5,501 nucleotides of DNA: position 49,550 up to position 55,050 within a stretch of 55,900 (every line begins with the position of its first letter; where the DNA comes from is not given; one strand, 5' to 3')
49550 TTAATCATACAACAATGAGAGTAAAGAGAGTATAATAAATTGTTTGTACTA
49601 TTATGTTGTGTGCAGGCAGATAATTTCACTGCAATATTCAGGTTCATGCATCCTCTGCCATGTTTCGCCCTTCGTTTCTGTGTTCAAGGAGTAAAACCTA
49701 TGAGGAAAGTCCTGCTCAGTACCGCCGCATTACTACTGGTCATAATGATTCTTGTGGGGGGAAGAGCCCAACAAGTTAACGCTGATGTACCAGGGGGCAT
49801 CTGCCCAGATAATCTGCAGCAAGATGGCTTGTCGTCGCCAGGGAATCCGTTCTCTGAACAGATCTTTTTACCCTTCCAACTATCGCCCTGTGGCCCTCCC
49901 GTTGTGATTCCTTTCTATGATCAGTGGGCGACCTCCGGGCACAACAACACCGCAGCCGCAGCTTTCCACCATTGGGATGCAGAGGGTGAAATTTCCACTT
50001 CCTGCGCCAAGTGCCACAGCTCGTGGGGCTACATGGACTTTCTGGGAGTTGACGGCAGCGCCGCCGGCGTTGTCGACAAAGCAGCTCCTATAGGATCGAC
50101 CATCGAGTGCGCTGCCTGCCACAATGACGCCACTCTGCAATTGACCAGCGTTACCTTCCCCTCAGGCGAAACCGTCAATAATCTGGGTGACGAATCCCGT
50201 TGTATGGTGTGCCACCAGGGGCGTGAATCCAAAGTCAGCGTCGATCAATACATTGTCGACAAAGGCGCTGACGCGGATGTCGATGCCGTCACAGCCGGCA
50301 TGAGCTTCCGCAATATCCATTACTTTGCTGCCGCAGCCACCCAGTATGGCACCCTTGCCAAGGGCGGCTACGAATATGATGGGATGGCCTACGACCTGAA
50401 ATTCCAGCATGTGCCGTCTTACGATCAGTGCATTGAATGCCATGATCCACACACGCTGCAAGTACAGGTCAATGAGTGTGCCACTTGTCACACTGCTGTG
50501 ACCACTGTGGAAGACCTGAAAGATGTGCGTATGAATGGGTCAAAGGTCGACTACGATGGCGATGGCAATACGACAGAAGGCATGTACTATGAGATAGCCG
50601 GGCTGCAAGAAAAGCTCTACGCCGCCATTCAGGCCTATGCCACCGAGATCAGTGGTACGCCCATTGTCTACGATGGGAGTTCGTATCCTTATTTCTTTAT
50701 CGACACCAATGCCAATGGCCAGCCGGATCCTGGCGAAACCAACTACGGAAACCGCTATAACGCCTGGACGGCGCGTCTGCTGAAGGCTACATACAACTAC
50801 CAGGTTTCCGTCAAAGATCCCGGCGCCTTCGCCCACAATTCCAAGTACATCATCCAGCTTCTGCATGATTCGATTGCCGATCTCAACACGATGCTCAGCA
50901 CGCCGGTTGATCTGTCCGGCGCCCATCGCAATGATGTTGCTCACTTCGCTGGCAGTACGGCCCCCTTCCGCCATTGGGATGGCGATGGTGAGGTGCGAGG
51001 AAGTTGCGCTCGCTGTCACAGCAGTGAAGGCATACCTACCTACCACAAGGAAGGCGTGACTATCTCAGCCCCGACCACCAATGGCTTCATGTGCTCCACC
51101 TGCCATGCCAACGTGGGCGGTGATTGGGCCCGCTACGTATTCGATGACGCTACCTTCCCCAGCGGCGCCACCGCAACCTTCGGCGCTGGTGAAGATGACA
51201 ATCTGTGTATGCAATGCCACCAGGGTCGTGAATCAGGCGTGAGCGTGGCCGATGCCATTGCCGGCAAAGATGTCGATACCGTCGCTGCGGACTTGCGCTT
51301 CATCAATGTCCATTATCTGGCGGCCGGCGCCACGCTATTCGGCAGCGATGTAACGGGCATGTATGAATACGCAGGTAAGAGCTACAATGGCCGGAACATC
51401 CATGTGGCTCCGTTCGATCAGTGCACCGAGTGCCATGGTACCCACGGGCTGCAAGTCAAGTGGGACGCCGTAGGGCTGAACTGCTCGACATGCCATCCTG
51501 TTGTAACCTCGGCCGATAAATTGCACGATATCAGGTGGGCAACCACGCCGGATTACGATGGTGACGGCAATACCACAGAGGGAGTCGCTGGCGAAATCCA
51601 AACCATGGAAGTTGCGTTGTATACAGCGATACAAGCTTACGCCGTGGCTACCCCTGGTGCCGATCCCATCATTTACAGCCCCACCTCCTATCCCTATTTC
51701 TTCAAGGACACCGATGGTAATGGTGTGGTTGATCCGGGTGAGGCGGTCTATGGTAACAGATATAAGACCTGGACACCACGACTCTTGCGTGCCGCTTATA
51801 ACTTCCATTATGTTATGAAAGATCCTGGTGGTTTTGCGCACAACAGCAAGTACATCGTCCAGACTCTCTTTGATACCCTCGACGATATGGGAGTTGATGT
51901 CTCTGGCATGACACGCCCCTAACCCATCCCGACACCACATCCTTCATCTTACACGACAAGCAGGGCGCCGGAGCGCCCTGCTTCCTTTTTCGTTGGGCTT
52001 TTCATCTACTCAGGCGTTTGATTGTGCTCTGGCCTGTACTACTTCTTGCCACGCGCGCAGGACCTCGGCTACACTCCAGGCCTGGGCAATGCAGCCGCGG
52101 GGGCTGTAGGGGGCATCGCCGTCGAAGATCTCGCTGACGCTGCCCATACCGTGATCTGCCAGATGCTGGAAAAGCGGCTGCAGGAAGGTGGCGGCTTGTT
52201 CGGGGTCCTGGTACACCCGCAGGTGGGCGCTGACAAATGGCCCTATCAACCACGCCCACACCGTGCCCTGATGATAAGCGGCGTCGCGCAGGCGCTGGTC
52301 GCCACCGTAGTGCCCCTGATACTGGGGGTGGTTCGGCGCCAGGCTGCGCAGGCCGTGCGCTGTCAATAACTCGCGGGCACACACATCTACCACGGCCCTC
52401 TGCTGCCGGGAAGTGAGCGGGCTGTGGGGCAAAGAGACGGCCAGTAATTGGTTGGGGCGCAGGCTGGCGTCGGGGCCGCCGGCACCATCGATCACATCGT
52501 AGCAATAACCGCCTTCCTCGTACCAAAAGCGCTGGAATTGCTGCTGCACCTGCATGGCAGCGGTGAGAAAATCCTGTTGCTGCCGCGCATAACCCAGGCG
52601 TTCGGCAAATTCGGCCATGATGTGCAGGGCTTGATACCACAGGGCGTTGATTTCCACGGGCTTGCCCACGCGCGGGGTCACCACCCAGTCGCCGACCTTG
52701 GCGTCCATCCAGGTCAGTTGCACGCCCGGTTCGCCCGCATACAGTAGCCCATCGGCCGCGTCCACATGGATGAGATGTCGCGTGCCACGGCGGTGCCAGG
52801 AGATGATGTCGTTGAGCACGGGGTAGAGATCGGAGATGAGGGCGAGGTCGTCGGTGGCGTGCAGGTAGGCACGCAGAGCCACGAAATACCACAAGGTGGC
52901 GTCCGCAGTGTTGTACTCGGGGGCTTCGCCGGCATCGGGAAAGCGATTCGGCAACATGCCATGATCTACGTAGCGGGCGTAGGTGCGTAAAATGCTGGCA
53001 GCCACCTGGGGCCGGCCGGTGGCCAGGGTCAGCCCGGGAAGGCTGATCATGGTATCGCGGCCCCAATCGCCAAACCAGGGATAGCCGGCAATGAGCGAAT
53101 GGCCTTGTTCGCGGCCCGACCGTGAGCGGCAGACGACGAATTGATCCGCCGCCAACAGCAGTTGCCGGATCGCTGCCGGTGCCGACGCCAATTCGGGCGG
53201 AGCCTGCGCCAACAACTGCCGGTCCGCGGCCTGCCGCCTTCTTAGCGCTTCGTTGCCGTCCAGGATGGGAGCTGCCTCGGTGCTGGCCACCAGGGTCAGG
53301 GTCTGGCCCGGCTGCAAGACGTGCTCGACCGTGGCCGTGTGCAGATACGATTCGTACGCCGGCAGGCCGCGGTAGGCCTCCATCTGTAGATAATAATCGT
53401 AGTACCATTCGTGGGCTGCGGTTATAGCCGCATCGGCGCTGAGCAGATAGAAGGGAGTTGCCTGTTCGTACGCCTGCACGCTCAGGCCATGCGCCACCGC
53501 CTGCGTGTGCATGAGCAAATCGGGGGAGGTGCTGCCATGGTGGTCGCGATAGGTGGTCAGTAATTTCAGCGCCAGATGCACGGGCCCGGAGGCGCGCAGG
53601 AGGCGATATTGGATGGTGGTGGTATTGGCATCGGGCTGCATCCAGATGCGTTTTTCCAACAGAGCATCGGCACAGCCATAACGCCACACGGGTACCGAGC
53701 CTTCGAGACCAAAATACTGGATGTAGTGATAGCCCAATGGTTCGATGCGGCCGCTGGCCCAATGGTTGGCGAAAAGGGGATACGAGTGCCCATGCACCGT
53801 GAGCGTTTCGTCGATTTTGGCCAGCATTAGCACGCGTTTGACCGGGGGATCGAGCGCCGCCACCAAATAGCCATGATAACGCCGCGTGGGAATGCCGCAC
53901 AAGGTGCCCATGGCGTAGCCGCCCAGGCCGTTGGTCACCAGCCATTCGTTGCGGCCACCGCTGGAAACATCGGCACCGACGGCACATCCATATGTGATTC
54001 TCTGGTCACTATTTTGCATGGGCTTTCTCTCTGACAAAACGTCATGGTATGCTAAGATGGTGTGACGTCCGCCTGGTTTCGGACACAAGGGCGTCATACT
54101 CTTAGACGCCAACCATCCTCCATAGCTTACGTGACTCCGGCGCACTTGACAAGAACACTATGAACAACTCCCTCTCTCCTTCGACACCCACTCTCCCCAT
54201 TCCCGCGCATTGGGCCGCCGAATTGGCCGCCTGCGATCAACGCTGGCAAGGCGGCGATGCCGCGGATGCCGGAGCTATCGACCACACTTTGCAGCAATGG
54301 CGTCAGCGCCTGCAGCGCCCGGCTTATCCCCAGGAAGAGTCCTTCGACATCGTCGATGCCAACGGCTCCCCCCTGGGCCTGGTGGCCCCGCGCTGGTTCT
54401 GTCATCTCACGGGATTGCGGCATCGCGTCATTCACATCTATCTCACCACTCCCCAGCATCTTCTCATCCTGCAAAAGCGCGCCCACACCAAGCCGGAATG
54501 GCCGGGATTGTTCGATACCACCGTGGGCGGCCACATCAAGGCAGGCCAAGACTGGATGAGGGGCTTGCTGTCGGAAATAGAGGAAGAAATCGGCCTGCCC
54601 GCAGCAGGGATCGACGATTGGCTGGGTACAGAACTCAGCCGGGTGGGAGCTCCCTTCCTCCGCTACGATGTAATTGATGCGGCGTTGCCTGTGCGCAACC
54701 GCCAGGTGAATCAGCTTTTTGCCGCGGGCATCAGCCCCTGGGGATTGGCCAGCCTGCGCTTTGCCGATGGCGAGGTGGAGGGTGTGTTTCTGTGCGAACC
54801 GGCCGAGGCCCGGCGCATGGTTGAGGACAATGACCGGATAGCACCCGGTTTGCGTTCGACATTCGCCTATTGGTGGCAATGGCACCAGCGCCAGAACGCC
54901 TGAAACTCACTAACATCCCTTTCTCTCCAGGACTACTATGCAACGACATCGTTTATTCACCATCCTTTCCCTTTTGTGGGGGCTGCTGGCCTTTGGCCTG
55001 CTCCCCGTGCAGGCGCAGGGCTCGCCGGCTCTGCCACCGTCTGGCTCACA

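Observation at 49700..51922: Orphan, lower-G+C secreted decahaem cytochrome made of two duplicated 5-haem modules with DxDxDG loops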

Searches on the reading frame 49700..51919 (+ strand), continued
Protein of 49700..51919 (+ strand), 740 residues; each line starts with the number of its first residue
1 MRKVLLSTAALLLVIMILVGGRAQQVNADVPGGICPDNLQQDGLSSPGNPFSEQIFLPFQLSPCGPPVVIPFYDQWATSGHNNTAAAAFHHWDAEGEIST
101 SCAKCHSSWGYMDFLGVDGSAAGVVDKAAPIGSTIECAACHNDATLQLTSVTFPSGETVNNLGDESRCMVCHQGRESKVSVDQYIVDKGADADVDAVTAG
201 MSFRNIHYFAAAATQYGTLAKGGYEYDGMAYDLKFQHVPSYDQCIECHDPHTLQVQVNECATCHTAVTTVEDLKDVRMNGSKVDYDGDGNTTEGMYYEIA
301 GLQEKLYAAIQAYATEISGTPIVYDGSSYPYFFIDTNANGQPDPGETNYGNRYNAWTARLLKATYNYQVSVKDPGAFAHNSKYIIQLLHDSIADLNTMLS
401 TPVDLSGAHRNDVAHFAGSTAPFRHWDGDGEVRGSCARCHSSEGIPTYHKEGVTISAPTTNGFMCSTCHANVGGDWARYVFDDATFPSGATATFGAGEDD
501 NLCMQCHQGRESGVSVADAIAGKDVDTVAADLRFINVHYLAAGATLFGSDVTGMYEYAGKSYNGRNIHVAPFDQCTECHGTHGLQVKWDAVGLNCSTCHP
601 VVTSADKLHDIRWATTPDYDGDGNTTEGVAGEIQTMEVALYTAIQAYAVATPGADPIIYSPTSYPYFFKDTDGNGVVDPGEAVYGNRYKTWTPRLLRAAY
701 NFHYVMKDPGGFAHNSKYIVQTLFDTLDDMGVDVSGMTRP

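Call 72: search_protein_families(library=pfam, alignment_id=A3, max_evalue=10)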
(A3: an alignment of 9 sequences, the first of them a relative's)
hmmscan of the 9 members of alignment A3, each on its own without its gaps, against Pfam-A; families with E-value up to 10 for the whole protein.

A. member 1, L028:8004-9863:+ (620 aa): 0 families

B. families by the number of members that match (of 9 scanned): 8 families
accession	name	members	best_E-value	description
PF10677.15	DUF2490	8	6.4e-08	Protein of unknown function (DUF2490)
PF13505.12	OMP_b-brl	6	4e-06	Outer membrane protein beta-barrel domain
PF13609.12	Porin_4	3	0.00063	Gram-negative porin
PF11854.14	MtrB_PioB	1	0.001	Putative outer membrane beta-barrel porin, MtrB/PioB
PF10082.15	BBP2_2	1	0.0043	Putative beta-barrel porin 2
PF02666.20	PS_Dcarbxylase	1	0.04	Phosphatidylserine decarboxylase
PF20988.2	SidF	1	0.16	Phosphoinositide phosphatase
PF02321.23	OEP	1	0.21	Outer membrane efflux protein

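Call 86: search_protein_families(library=pfam, proteins=[L001:5713-7032:+, L001:7060-8733:+, L001:8741-9616:+, L044:5743-6471:-, L044:6556-7368:-, L044:10330-10932:-], max_evalue=0.01)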
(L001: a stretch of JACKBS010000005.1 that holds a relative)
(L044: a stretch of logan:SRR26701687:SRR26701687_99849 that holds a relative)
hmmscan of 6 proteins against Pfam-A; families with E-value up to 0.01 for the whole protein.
L001:5713-7032:+ (440 aa): 6 families
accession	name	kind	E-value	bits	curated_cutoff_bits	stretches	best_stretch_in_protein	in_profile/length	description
PF14522.11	Cytochrome_C7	-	2.3e-12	47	24.8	1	193-260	12-66/67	Cytochrome c7 and related cytochrome c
PF22113.1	Mtrc-MtrF_II-IV_dom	-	3.7e-11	43.3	30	1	317-406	7-95/176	Outer membrane cytochrome MtrC/MtrF-like, domains II/IV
PF09699.15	Paired_CXXCH_1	-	2.5e-07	30.7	20.6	0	226-262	7-38/41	Doubled CXXCH motif (Paired_CXXCH_1)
PF14537.11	Cytochrom_c3_2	-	5.1e-07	30.5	25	1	224-323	5-78/79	Cytochrome c3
PF13435.11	Cytochrome_C554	-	1.9e-06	29.1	20.8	1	193-232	47-83/84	Cytochrome c554 and c-prime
PF01391.23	Collagen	-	7.4e-06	26.1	27.2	1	41-77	4-40/60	Collagen triple helix repeat (20 copies)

L001:7060-8733:+ (558 aa): 4 families
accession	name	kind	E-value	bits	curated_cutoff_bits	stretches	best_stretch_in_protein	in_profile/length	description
PF09699.15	Paired_CXXCH_1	-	3.1e-25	88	20.6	4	337-366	8-37/41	Doubled CXXCH motif (Paired_CXXCH_1)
PF14522.11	Cytochrome_C7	-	7.1e-24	83.9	24.8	3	273-343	12-67/67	Cytochrome c7 and related cytochrome c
PF14537.11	Cytochrom_c3_2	-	1.3e-16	61.2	25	2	275-366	7-79/79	Cytochrome c3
PF22678.1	Cytochrom_c_NrfB-like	-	2.7e-07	31.4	27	0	198-266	1-68/89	Cytochrome c-type protein NrfB-like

L001:8741-9616:+ (292 aa): 2 families
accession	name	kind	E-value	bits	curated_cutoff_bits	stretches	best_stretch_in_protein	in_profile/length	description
PF01292.26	Ni_hydr_CYTB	-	1.6e-10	41.5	30.1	1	17-207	1-179/179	Prokaryotic cytochrome b561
PF14358.11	DUF4405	-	0.0024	18.8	26.7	1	27-84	4-63/66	Domain of unknown function (DUF4405)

L044:5743-6471:- (243 aa): 1 family
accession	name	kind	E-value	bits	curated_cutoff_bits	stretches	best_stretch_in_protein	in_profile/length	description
PF14358.11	DUF4405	-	4e-16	59.7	26.7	1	17-82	2-66/66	Domain of unknown function (DUF4405)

L044:6556-7368:- (271 aa): 3 families
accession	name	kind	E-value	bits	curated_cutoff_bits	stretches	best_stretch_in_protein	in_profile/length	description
PF09968.15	DUF2202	-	3.9e-59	199.5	22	1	72-231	2-160/162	Uncharacterized protein domain (DUF2202)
PF06175.17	MiaE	-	0.00052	20.3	27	1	101-217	64-173/199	tRNA-(MS[2]IO[6]A)-hydroxylase (MiaE)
PF21893.1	DUF6918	-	0.0034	18.3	27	0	128-168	98-139/141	Family of unknown function (DUF6918)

L044:10330-10932:- (201 aa): 0 families

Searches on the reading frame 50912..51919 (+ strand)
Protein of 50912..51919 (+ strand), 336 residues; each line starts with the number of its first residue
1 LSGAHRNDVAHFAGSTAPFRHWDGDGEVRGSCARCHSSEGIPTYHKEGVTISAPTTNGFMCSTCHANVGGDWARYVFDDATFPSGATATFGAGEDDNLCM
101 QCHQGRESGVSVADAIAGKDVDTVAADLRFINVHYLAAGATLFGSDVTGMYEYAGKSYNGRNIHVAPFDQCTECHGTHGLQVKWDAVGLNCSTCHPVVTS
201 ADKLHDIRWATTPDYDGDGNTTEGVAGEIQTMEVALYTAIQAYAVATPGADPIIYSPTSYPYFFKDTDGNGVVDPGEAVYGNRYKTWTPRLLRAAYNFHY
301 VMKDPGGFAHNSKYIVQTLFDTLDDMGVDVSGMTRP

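Call 54: predict_structure(alignment_id=A2)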
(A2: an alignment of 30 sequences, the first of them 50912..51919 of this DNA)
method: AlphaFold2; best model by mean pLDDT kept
length: 336 residues; sequences in the alignment: 30
mean_pLDDT: 72.9   pTM: 0.77
mean pLDDT of the five models: 72.9, 71.2, 70.4, 69.0, 68.7
residues with pLDDT >= 90: 120; 70-90: 70; 50-70: 79; < 50: 67
segments of 3 or more residues with pLDDT < 50: 1-18, 28-75
pLDDT, mean of each block of 10 residues (from residue 1): 30 43 51 44 42 41 40 56 76 59 69 96 96 68 80 90 57 56 65 73 66 85 84 97 97 90 94 92 96 95 73 91 98 94
secondary structure, 60 per line:
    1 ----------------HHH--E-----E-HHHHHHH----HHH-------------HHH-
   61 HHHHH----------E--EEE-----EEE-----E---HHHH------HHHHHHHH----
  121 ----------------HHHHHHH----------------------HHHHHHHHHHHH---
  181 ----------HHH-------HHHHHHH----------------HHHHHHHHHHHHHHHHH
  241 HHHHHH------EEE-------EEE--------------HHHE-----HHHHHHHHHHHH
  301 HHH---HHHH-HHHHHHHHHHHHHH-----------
elements in order: H30-36 H61-65 E79-81 E87-89 H99-102 H109-116 H137-143 H166-177 H201-207 H224-246 E253-255 E263-265 H289-303 H307-310 H312-325

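Call 56: fold_search(model_id=the predicted structure, library=pdb)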
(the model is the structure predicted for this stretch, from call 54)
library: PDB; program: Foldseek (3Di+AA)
matches with E <= 10: 15; with E <= 0.001: 0
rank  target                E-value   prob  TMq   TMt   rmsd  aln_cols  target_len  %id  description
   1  6i5b_A                1.4e+00  0.21  0.34  0.25   9.0       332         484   17  Crystal Structure of Outer Cell Wall Cytochrome OcwA (released 2019-09-25)
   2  6i5b_B                1.9e+00  0.21  0.35  0.26   8.3       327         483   17  Crystal Structure of Outer Cell Wall Cytochrome OcwA (released 2019-09-25)
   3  9vzx_B                2.1e+00  0.03  0.12  0.15  16.0       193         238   16  Cryo-EM structure of TasH-tigRNA-gap dsDNA complex (released 2026-03-11)
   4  7qco_L                2.9e+00  0.04  0.13  0.23  14.8       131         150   10  The structure of Photosystem I tetramer from Chroococcidiopsis TS-821, a thermophilic, unicellular, non-heterocyst-for (released 2022-04-06)
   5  9jzr_L                2.9e+00  0.04  0.12  0.20  12.9       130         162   13  Structure of PSI-LHCI-LHCII supercomplex from Bryopsis corticulans (released 2026-02-25)
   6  9rfy_A                5.0e+00  0.02  0.11  0.11   9.5        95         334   14  Unspecific peroxygenase from Psathyrella aberdarensis, Grogu variant (released 2026-04-01)
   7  6tcl_L                5.6e+00  0.03  0.13  0.24  14.6       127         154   12  Photosystem I tetramer (released 2020-02-19)
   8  9eys_L                6.3e+00  0.01  0.11  0.16  14.1       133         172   14  Structure of Far-Red Photosystem I from C. thermalis PCC 7203 (released 2025-04-23)
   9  7yca_L                6.6e+00  0.02  0.12  0.20  11.8       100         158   10  Cryo-EM structure of the PSI-LHCI-Lhcp supercomplex from Ostreococcus tauri (released 2023-04-26)
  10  4ddp                  6.6e+00  0.02  0.09  0.13  10.7        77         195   17  crystal structure of Beclin 1 evolutionarily conserved domain(ECD) (released 2012-02-22)
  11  6igz_L                7.0e+00  0.03  0.12  0.23  11.3        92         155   12  Structure of PSI-LHCI (released 2019-02-13)
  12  8hkg_B                7.0e+00  0.01  0.10  0.11  17.1       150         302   11  Crystal structure of glycosidic hydrolase family 10 (GH10) xylanase XynA contains an additional proline-rich sequence  (released 2023-02-22)
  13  3h51_B                7.4e+00  0.01  0.08  0.13  10.8        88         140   14  Crystal structure of Putative calcium/calmodulin dependent protein kinase II association domain (NP_636218.1) from XAN (released 2009-05-05)
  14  6g7e                  8.2e+00  0.01  0.11  0.03  17.5       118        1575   14  Crystal structure of Chaetomium thermophilum Mot1 (E1434Q, 1837-1886 deletion mutant) (released 2018-10-17)
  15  6m7f_D                8.7e+00  0.01  0.10  0.13  15.4       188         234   13  Wild-type Cucumene Synthase (released 2018-10-31)

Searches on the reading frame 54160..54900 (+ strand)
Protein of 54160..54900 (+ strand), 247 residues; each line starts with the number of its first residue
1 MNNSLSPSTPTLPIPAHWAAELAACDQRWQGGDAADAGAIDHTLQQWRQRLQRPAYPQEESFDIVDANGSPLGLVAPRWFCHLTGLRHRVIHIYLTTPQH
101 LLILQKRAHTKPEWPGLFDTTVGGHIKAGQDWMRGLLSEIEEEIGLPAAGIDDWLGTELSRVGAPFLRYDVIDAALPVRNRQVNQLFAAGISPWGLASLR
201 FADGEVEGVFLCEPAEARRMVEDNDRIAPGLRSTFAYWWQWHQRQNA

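Call 50: search_protein_families(library=pfam, proteins=[window:54160-54900:+], max_evalue=0.001)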
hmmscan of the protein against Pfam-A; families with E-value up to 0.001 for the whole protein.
window:54160-54900:+ (247 aa): 1 family
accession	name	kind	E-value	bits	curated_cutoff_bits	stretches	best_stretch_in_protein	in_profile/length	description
PF00293.34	NUDIX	-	9.6e-08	32.6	21.1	1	87-226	2-129/134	NUDIX domain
